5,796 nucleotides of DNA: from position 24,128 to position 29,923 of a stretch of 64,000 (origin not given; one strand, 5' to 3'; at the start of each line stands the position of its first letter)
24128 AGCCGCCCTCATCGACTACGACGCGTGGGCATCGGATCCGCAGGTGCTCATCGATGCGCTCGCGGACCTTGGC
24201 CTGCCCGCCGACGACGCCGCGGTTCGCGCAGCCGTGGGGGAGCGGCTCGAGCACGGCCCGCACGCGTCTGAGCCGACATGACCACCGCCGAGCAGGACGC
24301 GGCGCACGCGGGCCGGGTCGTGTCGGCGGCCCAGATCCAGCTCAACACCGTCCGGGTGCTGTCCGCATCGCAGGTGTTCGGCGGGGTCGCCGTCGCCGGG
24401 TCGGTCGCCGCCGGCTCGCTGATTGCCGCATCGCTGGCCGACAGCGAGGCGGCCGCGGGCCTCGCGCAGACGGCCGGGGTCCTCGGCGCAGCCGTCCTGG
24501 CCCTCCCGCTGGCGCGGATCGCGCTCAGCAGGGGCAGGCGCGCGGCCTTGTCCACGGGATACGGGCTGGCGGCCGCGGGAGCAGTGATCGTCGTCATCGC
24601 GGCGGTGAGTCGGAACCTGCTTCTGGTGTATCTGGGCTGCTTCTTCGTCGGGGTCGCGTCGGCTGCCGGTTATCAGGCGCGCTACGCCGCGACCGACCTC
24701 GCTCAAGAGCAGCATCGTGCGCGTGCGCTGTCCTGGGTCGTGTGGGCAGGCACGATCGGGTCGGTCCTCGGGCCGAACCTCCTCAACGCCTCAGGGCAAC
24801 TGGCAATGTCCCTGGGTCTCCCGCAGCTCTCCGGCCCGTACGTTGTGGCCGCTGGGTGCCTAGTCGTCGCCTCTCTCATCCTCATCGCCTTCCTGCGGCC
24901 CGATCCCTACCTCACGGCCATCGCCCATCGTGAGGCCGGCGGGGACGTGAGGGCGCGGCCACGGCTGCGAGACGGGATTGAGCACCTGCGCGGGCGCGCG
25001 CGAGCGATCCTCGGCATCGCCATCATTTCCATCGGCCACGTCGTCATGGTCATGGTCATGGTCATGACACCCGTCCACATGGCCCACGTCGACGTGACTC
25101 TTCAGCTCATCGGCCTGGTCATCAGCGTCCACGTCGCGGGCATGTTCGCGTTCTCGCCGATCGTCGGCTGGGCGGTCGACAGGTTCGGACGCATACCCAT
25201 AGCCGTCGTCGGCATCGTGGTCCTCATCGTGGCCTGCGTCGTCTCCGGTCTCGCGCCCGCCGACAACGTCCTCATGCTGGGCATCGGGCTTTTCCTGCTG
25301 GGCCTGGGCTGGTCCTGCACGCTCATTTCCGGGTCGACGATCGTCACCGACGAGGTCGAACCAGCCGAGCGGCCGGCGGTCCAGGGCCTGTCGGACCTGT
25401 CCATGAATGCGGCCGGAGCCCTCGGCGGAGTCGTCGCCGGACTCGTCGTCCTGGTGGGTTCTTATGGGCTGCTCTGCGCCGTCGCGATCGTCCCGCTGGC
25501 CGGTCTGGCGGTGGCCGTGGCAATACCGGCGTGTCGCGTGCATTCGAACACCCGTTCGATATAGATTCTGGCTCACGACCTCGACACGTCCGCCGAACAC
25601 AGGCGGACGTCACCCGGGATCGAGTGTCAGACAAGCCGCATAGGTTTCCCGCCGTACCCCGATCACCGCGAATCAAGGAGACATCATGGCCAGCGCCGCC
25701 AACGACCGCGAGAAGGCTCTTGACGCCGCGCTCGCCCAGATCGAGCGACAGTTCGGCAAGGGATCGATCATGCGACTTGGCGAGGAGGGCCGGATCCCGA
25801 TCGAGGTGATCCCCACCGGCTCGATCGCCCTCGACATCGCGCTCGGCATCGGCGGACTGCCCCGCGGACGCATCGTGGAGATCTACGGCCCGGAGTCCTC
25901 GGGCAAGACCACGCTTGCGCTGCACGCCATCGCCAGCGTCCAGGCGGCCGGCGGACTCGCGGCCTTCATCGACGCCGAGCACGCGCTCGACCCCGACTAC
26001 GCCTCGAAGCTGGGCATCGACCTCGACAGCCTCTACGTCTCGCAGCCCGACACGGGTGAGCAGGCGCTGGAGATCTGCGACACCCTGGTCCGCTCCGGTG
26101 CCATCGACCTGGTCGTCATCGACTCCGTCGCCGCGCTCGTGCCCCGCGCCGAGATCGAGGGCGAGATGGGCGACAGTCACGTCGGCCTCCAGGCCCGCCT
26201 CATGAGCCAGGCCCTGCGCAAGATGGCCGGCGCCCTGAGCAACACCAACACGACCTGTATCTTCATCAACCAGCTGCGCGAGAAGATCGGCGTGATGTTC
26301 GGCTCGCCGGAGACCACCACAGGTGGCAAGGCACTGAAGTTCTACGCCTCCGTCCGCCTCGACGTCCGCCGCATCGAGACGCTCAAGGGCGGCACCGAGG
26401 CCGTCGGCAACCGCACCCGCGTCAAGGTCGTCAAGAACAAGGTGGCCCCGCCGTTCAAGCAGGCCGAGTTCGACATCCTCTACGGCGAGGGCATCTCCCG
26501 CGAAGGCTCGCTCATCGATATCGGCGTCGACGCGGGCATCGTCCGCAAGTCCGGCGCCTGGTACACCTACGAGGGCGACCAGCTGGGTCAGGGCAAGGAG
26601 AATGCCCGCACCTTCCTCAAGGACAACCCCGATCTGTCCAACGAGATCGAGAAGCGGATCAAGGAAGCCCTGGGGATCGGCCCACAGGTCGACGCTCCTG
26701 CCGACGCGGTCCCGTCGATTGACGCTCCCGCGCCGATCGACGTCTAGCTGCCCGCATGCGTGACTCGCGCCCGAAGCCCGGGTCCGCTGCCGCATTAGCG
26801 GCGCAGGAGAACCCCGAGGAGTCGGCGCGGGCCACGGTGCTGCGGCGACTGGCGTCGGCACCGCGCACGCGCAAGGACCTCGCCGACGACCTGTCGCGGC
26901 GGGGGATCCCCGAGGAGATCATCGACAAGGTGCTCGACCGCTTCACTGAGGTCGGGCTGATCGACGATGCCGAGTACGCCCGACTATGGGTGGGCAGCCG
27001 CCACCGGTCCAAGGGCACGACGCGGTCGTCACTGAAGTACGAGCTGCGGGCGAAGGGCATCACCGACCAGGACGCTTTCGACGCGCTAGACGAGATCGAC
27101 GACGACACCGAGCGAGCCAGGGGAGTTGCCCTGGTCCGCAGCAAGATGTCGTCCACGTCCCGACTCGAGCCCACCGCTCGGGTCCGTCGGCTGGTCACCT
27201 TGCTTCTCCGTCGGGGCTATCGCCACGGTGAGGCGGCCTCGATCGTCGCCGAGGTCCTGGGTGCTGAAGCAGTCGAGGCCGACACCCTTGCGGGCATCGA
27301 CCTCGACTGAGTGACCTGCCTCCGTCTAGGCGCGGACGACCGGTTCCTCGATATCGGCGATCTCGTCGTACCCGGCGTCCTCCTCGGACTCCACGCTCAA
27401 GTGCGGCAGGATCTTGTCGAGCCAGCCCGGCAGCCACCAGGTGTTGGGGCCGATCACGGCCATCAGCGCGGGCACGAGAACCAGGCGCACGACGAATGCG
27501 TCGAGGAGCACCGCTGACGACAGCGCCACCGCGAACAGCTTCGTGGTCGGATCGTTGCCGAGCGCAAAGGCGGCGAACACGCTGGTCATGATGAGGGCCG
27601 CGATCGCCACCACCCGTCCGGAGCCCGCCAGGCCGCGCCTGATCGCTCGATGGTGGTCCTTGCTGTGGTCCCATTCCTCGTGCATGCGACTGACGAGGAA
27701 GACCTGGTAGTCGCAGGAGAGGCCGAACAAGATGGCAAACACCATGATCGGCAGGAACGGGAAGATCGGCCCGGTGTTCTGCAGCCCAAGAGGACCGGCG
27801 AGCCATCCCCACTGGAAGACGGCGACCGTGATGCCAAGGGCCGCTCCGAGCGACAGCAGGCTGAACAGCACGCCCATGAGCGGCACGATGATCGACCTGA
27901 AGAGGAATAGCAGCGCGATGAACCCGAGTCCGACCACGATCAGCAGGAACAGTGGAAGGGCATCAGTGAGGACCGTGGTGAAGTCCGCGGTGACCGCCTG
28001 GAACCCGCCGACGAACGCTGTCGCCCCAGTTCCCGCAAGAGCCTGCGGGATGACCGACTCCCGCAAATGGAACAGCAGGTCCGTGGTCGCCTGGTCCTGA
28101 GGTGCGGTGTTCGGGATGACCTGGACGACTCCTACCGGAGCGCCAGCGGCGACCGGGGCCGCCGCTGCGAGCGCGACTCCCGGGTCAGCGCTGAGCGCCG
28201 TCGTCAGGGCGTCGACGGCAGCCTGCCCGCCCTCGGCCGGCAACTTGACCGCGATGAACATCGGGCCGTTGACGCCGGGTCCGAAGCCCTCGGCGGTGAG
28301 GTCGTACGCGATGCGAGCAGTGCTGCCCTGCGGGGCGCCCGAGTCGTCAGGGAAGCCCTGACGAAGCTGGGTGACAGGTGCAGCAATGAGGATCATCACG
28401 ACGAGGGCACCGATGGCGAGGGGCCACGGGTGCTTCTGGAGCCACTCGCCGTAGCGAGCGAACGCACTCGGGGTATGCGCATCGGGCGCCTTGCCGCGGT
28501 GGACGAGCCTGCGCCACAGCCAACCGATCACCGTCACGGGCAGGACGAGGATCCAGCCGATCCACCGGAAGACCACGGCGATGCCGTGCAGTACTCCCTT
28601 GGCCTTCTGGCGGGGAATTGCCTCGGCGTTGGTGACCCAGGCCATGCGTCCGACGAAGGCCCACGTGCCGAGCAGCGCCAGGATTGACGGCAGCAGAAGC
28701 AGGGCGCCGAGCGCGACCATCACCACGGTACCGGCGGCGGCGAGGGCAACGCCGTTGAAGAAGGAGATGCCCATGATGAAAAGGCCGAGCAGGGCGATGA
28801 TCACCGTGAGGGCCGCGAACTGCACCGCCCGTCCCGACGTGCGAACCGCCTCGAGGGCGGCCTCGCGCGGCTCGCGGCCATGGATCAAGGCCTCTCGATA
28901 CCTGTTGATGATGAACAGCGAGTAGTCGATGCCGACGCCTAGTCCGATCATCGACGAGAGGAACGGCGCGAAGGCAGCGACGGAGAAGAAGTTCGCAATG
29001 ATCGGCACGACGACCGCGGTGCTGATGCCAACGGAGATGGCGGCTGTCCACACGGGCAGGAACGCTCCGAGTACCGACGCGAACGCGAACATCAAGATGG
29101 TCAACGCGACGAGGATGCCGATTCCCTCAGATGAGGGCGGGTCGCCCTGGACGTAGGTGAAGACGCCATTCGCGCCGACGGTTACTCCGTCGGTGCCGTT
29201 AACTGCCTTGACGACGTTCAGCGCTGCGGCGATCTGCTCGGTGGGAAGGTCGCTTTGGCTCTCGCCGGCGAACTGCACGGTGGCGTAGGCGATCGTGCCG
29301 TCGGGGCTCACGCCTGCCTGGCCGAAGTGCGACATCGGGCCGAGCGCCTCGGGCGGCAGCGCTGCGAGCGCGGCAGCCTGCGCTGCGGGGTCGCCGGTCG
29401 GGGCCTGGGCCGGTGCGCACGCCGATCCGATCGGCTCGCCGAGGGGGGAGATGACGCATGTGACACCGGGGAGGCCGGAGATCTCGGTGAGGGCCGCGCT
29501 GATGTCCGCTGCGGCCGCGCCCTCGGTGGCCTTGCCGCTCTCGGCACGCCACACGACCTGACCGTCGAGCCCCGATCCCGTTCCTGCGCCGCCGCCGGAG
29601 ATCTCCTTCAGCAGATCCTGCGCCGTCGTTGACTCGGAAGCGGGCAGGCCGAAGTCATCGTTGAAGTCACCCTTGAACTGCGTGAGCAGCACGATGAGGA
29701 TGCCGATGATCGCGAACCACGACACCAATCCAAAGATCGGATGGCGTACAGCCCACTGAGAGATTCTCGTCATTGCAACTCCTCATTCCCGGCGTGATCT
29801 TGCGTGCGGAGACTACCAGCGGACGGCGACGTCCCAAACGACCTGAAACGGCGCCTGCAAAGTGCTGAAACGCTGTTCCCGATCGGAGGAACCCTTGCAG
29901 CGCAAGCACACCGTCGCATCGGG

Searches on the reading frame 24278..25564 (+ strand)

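Call 58: search_protein_families(library=pfam, proteins=[window:24278-25564:+], max_evalue=0.00001)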
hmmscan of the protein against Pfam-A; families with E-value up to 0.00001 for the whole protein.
window:24278-25564:+ (428 aa): 2 families
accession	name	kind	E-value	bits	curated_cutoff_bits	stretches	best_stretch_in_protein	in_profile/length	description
PF07690.21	MFS_1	-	2.4e-31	109.4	33.4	2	258-412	13-167/347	Major Facilitator Superfamily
PF13347.12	MFS_2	-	1.2e-07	31.1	27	1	146-392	131-382/427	MFS/sugar transport protein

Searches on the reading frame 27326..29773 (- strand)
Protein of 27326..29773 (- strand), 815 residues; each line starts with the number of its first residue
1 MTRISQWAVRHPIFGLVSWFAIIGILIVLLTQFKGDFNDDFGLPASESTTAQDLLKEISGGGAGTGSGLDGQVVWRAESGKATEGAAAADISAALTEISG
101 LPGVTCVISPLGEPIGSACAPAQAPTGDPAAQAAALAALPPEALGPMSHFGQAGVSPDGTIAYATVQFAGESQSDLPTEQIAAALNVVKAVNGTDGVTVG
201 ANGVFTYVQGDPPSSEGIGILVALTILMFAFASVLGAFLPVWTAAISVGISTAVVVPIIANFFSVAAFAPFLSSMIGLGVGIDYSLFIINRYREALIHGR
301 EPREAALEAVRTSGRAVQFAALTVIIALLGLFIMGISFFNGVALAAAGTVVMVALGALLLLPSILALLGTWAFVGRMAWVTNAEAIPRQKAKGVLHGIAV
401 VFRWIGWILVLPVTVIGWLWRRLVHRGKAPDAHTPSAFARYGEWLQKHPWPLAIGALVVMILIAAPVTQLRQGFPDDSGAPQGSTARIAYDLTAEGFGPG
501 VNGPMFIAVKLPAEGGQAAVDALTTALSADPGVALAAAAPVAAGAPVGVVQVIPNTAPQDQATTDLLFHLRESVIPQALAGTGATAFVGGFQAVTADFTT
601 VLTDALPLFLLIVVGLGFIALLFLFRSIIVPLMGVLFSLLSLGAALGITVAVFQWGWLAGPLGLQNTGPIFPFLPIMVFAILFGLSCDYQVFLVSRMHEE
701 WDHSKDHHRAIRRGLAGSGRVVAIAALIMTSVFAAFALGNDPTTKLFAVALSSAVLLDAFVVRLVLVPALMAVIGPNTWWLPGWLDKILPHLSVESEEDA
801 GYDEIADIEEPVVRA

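Call 58: search_protein_families(library=pfam, proteins=[window:27326-29773:-], max_evalue=0.00001)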
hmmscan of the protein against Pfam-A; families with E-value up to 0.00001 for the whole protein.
window:27326-29773:- (815 aa): 1 family
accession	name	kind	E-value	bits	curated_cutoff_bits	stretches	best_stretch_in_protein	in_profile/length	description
PF03176.21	MMPL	-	9.4e-75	252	20.5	2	150-374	76-308/333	MMPL family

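Call 59: search_protein_families(library=padloc, proteins=[window:27326-29773:-], max_evalue=0.001)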
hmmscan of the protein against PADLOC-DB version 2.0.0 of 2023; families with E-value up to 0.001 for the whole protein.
window:27326-29773:- (815 aa): 0 families
